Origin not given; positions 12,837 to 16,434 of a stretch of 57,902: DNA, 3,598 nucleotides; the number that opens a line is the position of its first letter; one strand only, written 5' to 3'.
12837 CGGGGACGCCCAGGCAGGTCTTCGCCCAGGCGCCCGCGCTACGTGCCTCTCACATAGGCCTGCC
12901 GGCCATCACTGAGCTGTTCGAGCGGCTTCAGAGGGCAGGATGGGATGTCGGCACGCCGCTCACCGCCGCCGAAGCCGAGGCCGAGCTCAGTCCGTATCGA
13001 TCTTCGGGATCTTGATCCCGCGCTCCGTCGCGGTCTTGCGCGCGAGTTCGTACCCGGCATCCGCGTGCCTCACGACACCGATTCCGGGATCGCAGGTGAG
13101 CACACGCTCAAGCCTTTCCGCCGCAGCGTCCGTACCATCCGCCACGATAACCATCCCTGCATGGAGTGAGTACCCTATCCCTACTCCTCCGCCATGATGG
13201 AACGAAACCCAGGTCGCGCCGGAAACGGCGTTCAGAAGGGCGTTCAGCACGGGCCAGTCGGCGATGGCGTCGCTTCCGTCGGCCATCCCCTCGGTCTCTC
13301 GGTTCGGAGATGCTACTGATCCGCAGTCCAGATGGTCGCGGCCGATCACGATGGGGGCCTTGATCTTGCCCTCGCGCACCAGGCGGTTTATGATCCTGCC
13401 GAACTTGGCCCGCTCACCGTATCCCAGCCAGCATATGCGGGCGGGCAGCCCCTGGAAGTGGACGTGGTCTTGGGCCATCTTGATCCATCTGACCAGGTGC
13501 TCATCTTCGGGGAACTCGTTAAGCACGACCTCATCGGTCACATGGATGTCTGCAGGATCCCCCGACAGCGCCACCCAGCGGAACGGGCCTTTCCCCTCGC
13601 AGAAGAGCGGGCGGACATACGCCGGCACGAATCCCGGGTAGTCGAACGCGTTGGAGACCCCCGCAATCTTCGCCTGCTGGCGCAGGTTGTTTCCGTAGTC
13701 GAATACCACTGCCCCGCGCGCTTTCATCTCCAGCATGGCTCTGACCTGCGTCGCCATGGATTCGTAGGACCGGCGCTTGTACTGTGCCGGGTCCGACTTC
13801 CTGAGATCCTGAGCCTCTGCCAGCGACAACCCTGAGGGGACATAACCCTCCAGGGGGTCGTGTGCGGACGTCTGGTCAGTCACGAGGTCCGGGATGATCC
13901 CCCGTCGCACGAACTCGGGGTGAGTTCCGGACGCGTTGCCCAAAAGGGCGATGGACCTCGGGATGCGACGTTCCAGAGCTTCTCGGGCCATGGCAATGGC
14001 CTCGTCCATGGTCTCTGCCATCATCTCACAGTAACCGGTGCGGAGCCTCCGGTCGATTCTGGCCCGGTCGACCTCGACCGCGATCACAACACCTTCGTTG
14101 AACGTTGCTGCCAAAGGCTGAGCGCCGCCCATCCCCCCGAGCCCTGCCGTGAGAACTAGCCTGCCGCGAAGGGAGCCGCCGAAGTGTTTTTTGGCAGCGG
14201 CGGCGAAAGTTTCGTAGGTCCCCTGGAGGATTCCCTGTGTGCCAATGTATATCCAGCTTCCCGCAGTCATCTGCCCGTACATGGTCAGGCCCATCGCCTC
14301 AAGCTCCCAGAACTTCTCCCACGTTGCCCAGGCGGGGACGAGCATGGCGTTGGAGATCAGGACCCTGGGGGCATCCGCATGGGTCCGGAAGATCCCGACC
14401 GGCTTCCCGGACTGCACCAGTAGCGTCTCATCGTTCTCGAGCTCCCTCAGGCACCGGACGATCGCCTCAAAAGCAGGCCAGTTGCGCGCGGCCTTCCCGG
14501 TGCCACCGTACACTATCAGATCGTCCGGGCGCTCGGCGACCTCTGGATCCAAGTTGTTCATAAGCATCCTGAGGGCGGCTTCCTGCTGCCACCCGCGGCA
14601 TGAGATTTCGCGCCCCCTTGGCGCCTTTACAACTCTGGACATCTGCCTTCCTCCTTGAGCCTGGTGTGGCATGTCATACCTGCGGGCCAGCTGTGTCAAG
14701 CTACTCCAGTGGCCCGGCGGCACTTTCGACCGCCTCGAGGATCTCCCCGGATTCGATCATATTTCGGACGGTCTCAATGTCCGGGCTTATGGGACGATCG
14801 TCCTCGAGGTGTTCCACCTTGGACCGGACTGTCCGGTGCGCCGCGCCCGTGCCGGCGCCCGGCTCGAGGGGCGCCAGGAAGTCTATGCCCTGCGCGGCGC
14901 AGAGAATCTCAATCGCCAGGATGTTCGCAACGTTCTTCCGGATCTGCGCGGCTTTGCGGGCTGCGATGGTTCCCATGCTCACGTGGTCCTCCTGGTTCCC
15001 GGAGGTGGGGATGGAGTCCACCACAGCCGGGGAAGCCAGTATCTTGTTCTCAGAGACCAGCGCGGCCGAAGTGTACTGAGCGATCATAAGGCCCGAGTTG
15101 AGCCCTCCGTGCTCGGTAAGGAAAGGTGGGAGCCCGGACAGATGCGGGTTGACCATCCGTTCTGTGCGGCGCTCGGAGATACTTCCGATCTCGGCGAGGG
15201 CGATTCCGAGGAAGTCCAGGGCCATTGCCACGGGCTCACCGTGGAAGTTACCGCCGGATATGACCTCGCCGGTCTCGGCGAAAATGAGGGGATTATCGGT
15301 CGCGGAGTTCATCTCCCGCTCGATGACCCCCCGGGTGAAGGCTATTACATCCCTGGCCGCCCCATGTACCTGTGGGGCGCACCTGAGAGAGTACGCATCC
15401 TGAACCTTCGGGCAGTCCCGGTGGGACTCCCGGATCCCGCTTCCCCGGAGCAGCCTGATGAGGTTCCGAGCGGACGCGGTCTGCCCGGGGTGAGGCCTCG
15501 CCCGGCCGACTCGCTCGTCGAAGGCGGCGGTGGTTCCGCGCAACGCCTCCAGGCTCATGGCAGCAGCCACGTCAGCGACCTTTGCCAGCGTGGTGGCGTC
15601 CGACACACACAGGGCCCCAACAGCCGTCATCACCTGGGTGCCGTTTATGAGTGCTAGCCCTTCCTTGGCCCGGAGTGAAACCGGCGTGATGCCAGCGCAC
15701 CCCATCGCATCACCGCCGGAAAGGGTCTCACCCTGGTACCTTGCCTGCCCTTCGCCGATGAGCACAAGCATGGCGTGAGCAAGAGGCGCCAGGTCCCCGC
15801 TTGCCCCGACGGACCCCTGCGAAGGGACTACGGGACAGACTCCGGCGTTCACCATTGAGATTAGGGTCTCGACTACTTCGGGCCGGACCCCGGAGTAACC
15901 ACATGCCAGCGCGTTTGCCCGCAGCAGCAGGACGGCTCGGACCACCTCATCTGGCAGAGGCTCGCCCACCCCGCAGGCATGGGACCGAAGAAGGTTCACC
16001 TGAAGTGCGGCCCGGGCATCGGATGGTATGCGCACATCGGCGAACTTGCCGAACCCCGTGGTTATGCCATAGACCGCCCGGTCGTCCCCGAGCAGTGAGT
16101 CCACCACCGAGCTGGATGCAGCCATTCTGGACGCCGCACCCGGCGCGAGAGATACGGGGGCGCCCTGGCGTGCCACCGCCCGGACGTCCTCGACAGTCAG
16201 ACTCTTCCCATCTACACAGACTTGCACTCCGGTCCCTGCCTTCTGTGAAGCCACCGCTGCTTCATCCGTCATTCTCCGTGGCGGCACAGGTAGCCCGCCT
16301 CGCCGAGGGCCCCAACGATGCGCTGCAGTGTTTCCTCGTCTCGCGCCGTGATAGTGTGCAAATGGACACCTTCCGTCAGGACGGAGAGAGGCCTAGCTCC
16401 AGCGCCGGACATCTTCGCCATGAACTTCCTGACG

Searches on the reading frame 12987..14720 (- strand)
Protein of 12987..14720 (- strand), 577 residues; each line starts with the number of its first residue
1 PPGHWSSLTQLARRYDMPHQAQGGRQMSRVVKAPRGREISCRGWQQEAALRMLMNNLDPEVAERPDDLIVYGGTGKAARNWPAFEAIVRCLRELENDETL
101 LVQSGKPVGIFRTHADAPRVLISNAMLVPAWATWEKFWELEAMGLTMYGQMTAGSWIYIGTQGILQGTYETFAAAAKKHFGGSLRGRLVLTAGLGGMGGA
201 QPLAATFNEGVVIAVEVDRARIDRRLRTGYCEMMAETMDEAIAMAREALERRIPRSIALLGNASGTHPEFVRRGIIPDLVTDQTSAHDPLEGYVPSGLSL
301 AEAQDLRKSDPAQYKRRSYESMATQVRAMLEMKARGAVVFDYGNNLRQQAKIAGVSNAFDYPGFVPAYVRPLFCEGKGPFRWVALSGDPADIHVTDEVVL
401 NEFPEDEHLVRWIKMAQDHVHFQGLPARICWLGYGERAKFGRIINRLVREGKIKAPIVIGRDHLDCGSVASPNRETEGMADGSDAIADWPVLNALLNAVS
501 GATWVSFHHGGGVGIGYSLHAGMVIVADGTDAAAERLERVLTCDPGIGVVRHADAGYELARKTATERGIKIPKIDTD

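Call 43: search_protein_families(library=ncbifam, proteins=[window:12987-14720:-], max_evalue=1e-10)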
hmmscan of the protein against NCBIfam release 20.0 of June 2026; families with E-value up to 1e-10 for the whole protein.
window:12987-14720:- (577 aa): 3 families
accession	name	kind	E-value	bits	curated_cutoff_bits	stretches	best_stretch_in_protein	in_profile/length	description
TIGR01228.2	hutU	equivalog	1.1e-289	961.7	375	1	30-572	2-544/545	urocanate hydratase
NF058531.1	CH3_S_urocan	exception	5.3e-227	754.5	880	1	30-569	2-534/535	S-methyl thiourocanate hydratase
NF058530.1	thiouroc_hyd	equivalog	6.3e-211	701.6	930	1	39-570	2-531/535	thiourocanate hydratase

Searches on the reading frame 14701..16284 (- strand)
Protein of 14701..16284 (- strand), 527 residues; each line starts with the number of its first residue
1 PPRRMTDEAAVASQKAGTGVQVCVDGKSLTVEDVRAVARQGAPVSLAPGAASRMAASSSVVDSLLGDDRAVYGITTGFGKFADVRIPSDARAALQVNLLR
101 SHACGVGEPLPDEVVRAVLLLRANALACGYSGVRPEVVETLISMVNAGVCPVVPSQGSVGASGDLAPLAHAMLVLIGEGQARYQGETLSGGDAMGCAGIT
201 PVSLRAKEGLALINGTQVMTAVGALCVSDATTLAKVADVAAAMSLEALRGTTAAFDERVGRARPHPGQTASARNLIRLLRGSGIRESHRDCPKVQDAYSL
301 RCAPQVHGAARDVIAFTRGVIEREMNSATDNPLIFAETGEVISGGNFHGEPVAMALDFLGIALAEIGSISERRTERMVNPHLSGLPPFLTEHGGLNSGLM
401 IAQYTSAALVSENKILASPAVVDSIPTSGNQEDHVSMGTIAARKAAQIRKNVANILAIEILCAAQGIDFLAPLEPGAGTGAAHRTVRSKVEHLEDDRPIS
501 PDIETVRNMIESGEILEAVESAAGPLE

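Call 43: search_protein_families(library=ncbifam, proteins=[window:14701-16284:-], max_evalue=1e-10)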
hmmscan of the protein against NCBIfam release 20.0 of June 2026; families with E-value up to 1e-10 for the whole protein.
window:14701-16284:- (527 aa): 8 families
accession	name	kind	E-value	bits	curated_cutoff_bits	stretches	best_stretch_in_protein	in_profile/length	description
NF006871.0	PRK09367.1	subfamily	4.1e-221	735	524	1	22-521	4-503/505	histidine ammonia-lyase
TIGR01225.1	hutH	equivalog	1.3e-219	729.9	539.15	1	22-521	1-500/506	histidine ammonia-lyase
TIGR03832.1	Tyr_2_3_mutase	equivalog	3e-135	451.6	501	1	24-509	1-506/507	tyrosine 2,3-aminomutase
TIGR04475.1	Phe_D_beta_mut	equivalog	7.4e-124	414.2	800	1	26-510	7-509/510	phenylalanine aminomutase (D-beta-phenylalanine forming)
NF053541.1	FlxA_rubin_TAL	equivalog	1.5e-107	360.1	700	1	30-511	2-497/498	flexirubin biosynthesis tyrosine ammonia-lyase FlxA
NF041222.1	BagA_FevW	exception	5.2e-94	315.7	1000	1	24-521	3-525/529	bagremycin/ferroverdin biosynthesis tyrosine ammonia-lyase BagA/FevW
TIGR01226.1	phe_am_lyase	equivalog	1.3e-91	308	519.15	1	10-469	21-500/680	phenylalanine ammonia-lyase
TIGR04473.1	taxol_Phe_23mut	exception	7.8e-56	189.6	1250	1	22-468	27-495/687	phenylalanine aminomutase (L-beta-phenylalanine forming)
